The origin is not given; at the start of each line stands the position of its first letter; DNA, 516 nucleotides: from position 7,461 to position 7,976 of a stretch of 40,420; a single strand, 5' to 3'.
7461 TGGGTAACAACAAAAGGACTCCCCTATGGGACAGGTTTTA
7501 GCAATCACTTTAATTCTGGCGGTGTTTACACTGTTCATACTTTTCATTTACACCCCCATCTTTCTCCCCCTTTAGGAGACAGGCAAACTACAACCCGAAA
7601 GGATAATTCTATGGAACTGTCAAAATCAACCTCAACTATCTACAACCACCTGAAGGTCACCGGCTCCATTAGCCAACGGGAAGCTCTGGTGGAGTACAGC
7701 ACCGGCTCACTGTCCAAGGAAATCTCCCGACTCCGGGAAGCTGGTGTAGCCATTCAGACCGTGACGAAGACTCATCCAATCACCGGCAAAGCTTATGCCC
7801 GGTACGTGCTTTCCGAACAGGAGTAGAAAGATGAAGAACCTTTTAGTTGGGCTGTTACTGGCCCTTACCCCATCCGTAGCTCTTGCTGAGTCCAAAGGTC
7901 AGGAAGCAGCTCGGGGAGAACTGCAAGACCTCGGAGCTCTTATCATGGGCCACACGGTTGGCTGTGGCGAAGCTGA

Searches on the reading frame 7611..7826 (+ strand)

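Call 30: search_protein_families(library=pfam, proteins=[window:7611-7826:+], max_evalue=0.01)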
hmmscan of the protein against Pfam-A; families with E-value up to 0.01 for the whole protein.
window:7611-7826:+ (71 aa): 2 families
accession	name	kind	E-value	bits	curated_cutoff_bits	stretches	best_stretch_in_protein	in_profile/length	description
PF14090.12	HTH_39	-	7.5e-10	39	21.3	1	9-69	5-69/70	Winged helix-turn-helix domain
PF22324.2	HTH_91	-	0.00025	21.2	27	1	33-68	32-68/77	Winged helix domain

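Call 42: search_protein_families(library=phrogs, proteins=[window:7611-7826:+], max_evalue=0.01)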
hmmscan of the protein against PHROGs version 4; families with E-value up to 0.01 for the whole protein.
window:7611-7826:+ (71 aa): 1 family
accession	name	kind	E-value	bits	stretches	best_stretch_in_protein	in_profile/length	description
phrog_4973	-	unknown function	4e-13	50.5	1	7-70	70-133/149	-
